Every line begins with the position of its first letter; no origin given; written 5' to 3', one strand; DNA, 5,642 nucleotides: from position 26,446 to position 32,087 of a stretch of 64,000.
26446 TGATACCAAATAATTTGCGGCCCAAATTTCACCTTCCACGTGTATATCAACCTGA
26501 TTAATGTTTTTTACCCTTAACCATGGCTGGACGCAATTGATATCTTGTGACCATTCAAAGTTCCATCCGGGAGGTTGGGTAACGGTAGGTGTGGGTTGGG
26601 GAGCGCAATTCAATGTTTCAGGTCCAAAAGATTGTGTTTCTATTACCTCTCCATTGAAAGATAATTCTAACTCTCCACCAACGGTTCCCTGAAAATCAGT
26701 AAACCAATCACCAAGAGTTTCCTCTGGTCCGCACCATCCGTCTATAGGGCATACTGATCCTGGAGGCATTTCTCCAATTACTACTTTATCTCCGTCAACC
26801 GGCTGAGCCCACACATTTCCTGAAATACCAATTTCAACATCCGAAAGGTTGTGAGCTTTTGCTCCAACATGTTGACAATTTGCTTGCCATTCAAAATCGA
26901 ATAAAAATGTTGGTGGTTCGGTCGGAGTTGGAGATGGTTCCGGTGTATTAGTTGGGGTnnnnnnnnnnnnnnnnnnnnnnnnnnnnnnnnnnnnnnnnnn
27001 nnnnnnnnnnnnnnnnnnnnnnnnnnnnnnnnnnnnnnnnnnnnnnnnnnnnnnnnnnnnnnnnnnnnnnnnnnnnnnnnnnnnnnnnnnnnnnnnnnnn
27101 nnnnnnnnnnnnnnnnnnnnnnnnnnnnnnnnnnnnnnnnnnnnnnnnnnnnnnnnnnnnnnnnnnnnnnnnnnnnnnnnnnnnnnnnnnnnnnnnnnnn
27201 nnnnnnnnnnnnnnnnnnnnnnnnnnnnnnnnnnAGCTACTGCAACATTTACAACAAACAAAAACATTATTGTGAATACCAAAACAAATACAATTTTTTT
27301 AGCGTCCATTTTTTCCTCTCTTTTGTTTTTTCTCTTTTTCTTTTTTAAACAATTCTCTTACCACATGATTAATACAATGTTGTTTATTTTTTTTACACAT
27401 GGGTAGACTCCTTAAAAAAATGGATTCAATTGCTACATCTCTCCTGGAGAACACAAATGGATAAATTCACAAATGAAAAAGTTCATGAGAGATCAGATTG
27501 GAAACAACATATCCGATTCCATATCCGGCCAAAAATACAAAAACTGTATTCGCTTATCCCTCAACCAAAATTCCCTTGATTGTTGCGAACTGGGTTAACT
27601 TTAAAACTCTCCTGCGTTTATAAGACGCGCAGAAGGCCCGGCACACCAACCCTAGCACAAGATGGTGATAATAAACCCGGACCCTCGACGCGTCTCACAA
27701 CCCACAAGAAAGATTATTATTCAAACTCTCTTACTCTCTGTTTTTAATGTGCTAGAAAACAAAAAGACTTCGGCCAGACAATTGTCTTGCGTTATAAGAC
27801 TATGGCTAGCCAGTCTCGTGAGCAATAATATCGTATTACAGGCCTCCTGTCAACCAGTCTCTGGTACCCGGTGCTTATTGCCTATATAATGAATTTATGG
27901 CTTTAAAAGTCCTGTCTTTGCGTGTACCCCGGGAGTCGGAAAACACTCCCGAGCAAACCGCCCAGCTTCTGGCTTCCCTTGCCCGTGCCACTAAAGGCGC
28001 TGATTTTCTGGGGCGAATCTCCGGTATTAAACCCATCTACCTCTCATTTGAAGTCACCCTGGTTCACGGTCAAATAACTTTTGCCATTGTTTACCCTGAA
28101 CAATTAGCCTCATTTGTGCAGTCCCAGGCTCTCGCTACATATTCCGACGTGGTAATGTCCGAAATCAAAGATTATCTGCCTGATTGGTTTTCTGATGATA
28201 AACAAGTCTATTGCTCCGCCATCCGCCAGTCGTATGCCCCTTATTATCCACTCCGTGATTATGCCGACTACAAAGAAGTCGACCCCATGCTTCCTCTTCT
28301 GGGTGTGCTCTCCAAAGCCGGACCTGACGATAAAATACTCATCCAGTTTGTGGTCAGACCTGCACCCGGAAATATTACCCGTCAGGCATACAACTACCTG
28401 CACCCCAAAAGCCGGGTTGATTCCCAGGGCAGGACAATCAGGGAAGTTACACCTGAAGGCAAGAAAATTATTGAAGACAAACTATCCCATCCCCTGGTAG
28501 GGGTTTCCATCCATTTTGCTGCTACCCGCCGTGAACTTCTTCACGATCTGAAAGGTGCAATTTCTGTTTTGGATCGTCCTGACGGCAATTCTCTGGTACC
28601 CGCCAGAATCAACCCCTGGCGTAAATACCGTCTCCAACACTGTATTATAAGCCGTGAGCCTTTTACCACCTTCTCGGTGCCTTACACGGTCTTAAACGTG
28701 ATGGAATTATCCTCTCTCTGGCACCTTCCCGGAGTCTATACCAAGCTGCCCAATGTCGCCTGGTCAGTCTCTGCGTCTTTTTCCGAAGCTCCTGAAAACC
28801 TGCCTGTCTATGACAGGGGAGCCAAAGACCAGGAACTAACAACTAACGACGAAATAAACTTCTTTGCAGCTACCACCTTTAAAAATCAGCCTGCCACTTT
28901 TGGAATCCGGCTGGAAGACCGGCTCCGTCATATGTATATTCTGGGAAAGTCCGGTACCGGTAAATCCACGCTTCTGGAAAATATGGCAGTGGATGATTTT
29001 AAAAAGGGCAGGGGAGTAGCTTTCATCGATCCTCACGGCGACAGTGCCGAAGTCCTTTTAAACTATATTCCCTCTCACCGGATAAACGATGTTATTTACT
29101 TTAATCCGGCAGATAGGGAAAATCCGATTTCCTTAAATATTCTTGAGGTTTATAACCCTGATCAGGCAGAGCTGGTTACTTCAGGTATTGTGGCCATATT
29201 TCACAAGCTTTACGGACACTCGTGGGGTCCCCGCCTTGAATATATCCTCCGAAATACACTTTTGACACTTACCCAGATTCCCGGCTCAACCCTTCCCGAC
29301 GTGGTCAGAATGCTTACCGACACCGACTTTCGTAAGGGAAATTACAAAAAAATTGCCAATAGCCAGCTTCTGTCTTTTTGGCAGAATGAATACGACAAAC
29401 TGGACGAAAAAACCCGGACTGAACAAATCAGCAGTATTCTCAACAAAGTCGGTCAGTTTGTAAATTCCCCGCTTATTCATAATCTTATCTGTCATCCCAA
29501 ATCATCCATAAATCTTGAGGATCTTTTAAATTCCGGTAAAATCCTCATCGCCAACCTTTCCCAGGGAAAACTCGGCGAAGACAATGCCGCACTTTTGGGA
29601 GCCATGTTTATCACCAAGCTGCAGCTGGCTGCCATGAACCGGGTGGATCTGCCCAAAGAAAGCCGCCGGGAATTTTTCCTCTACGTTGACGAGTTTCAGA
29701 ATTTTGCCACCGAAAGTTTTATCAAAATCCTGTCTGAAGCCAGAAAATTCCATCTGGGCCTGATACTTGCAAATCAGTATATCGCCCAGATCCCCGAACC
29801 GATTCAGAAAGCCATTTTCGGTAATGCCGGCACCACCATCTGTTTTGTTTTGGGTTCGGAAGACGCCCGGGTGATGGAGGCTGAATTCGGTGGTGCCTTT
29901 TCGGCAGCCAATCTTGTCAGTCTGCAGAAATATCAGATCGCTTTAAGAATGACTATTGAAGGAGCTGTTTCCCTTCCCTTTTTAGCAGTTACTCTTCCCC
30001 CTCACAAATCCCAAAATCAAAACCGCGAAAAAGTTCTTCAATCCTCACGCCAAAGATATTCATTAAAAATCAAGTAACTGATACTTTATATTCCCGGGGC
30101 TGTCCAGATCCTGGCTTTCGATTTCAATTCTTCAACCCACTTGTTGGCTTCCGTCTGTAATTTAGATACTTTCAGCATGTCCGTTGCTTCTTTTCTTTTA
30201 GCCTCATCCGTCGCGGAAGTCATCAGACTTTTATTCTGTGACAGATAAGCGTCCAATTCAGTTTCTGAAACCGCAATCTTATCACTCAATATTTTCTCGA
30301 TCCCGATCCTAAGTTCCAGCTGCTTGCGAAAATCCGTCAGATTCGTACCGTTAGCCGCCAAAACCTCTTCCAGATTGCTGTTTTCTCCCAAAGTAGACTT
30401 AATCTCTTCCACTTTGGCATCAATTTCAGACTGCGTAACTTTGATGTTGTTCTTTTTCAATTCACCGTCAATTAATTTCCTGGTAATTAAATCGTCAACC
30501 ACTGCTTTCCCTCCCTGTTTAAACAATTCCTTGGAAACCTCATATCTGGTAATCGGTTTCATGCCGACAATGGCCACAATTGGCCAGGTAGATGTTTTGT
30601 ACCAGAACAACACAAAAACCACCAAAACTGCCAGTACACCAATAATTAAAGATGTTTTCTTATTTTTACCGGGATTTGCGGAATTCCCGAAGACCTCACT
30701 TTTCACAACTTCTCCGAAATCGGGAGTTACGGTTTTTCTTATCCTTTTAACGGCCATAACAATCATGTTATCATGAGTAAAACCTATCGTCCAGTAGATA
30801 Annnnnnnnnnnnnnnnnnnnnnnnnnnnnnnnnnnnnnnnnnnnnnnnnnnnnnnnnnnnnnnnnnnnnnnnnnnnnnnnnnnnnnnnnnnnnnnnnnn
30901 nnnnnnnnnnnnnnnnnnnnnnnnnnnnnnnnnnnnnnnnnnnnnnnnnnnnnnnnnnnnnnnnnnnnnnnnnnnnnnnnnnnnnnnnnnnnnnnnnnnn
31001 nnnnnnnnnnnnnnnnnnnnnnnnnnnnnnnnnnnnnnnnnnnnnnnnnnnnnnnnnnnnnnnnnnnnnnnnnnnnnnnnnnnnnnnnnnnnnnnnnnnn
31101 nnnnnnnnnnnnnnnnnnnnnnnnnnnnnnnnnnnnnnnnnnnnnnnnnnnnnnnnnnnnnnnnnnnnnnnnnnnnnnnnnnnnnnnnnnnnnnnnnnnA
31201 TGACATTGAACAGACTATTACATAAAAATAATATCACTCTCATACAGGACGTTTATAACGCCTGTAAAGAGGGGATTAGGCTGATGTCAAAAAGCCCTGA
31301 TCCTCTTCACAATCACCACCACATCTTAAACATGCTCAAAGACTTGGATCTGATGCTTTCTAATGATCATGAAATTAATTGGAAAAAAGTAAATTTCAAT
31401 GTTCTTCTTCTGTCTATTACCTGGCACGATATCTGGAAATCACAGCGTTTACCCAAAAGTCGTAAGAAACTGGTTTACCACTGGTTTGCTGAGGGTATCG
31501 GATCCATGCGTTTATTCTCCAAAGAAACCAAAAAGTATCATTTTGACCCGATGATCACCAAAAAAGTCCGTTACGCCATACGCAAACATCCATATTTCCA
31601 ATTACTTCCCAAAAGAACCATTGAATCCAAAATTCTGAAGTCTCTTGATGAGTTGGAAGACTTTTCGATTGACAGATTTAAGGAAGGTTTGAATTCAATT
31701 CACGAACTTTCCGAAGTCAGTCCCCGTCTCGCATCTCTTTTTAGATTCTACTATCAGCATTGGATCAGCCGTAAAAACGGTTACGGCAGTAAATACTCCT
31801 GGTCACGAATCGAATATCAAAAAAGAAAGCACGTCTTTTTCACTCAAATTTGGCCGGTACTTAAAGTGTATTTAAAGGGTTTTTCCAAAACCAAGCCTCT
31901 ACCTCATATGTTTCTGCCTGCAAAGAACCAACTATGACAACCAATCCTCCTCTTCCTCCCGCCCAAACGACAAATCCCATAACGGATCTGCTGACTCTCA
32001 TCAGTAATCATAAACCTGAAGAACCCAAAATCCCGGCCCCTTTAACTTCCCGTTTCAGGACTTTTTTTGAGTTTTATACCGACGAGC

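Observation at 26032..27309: Surface protein with two internal ~100-aa repeats, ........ linkers and a non-canonical sortase signal APNTG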

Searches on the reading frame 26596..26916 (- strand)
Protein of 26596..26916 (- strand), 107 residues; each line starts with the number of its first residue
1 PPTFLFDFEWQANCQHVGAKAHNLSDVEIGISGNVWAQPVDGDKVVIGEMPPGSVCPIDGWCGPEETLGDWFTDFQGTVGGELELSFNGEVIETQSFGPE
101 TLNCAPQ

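Call 31: search_protein_representatives(alignment_id=A1)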
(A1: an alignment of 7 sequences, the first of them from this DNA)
Query: 7 sequences, 108 profile positions. Proteins with E-value up to 0.001 (for the whole library): 57; up to 1e-10: 42; up to 1e-30: 17. The best 57 are listed.
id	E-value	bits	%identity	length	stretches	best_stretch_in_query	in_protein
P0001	1.6e-79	278.7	-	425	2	2-107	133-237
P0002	3.0e-75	265.0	-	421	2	5-108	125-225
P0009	2.0e-50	185.1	-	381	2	12-107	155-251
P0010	2.1e-48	178.6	-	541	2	2-106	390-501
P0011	3.2e-46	171.6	-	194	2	3-106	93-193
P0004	2.6e-42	159.0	-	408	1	2-105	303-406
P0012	1.3e-41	156.8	-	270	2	2-107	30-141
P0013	1.9e-41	156.2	-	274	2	5-107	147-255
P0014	3.9e-41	155.2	-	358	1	2-106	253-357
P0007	2.2e-35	136.7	-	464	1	2-107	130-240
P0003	1.2e-34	134.4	-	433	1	2-108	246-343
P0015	1.2e-34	134.3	-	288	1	2-106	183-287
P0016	2.9e-34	133.1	-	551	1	2-107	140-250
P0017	4.4e-33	129.3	-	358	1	2-108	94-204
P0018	5.5e-33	129.0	-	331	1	2-105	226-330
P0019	9.2e-33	128.3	-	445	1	4-108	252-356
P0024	3.6e-29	116.7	-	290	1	2-107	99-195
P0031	3.5e-24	100.7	-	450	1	5-107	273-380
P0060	6.5e-04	35.5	-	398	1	8-106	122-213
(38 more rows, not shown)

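Call 53: predict_structure(alignment_id=A5)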
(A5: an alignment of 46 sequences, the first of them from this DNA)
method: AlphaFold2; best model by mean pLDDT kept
length: 107 residues; sequences in the alignment: 46
mean_pLDDT: 97.3   pTM: 0.87
mean pLDDT of the five models: 97.3, 97.3, 97.2, 97.2, 97.0
residues with pLDDT >= 90: 103; 70-90: 3; 50-70: 1; < 50: 0
segments of 3 or more residues with pLDDT < 50: none
pLDDT, mean of each block of 10 residues (from residue 1): 97 98 98 98 98 98 98 97 98 98 90
secondary structure, 60 per line:
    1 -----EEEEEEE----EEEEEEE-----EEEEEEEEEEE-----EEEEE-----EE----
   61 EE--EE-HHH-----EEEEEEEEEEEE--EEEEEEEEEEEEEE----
elements in order: E6-12 E17-23 E29-39 E45-49 E76-87 E90-103

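Call 85: search_protein_families(library=ncbifam, proteins=[P0031, P0017], max_evalue=10)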
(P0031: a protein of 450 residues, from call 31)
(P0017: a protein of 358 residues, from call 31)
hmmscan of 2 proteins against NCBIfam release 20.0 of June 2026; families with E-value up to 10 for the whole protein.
P0031 (450 aa): 3 families
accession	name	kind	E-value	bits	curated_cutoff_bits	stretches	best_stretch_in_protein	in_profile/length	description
NF041335.1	surf_glcprot_Halo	equivalog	0.0022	16.1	1100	1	67-113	798-844/862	ArtA-dependent S-layer glycoprotein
NF058582.1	Microco_LAVTG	domain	1.1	9.5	27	1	424-449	9-34/34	LAVTG motif-containing sortase-dependent surface protein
NF033761.1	gliding_GltJ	equivalog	2.5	7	450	1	201-267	416-484/671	adventurous gliding motility protein GltJ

P0017 (358 aa): 4 families
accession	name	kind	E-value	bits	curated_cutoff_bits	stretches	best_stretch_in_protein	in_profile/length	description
TIGR01167.1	LPXTG_anchor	domain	0.0061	17.2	15.9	1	328-356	5-32/34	LPXTG cell wall anchor domain-containing protein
NF058582.1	Microco_LAVTG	domain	0.12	12.6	27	1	326-356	3-33/34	LAVTG motif-containing sortase-dependent surface protein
TIGR03901.2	MYXO-CTERM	domain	0.28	11.6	20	1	330-356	12-33/34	MYXO-CTERM sorting domain-containing protein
NF052345.1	S_layer_anammox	exception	2.4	5.4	1400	1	202-236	1279-1311/1596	Kustd1514 family S-layer glycoprotein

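Call 88: find_encoding_contigs(protein=P0024, flank=10000, max_places=2)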
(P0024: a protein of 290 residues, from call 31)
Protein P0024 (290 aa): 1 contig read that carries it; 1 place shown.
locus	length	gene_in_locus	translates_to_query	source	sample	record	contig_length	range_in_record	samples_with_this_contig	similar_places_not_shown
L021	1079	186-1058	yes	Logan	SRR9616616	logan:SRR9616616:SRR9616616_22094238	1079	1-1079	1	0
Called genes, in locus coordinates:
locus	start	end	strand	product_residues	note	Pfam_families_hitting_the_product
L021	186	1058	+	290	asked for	-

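Call 89: find_encoding_contigs(protein=P0031, flank=10000, max_places=2)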
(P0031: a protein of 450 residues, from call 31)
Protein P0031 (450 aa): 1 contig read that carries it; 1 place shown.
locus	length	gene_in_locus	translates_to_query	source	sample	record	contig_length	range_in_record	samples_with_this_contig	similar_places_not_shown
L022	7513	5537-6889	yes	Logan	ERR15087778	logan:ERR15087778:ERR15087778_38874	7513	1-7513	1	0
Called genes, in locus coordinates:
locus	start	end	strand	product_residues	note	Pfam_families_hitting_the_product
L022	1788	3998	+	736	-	PF26449:DUF8128, PF01935:DUF87, PF10412:TrwB_AAD_bind, PF12696:TraG-D_C (weak)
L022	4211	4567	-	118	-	PF05635:23S_rRNA_IVP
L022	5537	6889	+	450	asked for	-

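Call 90: find_encoding_contigs(protein=P0017, flank=10000, max_places=2)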
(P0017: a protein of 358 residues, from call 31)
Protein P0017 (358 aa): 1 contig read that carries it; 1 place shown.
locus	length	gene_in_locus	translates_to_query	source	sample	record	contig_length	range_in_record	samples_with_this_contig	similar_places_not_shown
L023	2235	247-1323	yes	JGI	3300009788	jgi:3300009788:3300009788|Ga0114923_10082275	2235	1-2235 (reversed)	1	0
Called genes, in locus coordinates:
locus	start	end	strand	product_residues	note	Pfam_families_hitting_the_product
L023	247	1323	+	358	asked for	-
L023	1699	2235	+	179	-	?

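Call 102: find_encoding_contigs(protein=P0019, flank=10000, max_places=2)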
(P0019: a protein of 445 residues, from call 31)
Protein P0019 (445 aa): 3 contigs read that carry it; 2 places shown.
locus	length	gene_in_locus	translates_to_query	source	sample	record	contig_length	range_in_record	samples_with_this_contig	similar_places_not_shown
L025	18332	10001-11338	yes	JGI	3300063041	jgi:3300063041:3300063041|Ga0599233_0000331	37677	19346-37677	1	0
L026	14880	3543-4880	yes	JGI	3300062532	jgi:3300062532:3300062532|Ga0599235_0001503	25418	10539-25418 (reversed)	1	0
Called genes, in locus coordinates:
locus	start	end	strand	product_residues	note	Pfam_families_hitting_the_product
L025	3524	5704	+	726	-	PF26449:DUF8128, PF01935:DUF87 (weak), PF10412:TrwB_AAD_bind, PF12696:TraG-D_C (weak)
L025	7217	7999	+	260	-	-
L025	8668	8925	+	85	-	-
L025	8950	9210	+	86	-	-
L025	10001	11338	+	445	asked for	-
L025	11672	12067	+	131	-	-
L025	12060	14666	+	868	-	-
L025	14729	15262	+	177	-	-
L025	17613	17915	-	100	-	-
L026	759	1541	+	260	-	-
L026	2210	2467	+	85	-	-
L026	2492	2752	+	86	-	-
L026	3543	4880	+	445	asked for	-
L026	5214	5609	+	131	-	-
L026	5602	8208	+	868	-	-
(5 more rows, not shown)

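Call 103: find_encoding_contigs(protein=P0060, flank=10000, max_places=2)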
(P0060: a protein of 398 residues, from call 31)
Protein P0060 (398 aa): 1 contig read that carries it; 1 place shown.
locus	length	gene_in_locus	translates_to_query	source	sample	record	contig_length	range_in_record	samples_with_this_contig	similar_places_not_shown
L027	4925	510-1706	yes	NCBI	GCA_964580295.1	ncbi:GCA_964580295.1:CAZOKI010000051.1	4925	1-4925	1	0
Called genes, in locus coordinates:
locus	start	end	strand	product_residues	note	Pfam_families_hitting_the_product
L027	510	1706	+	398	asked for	-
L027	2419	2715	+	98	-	-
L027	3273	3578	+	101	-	-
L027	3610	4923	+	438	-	?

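Call 108: search_protein_families(library=pfam, proteins=[L025:12060-14663:+, L025:11672-12064:+, L025:14729-15259:+, L025:7217-7996:+], max_evalue=10)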
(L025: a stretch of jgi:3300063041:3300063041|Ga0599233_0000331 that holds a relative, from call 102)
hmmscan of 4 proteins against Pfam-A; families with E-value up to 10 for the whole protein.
L025:12060-14663:+ (868 aa): 1 family
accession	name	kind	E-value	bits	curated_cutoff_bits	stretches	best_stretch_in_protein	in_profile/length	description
PF11142.13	DUF2917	-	0.28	11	25.5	1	810-843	3-36/59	Protein of unknown function (DUF2917)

L025:11672-12064:+ (131 aa): 1 family
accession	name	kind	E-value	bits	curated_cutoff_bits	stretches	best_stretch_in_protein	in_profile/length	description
PF23638.1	DUF7145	-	0.042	14.3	28.2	1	52-120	7-73/111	Domain of unknown function (DUF7145)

L025:14729-15259:+ (177 aa): 1 family
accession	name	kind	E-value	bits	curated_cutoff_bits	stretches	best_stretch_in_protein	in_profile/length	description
PF06451.17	Moricin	-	0.11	12.8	27.6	1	11-35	3-27/62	Moricin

L025:7217-7996:+ (260 aa): 0 families

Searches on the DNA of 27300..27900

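Call 96: search_rna_families(source=window, start=27300, end=27900, threshold=evalue, max_evalue=1)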
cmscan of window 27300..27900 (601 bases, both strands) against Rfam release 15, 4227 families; matches with E-value up to 1: 0.
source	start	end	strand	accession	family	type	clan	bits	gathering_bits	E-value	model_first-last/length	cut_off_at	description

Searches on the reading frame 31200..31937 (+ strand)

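Call 6: search_protein_families(library=pfam, proteins=[window:31200-31937:+], max_evalue=0.01)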
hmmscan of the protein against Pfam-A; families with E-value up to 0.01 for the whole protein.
window:31200-31937:+ (245 aa): 0 families

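Call 7: search_protein_families(library=ncbifam, proteins=[window:31200-31937:+], max_evalue=0.1)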
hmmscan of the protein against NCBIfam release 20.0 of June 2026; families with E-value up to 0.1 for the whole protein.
window:31200-31937:+ (245 aa): 1 family
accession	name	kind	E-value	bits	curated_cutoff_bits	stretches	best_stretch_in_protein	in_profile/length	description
NF007515.0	PRK10119.1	equivalog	0.064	12.7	286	1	62-154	44-131/231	phosphohydrolase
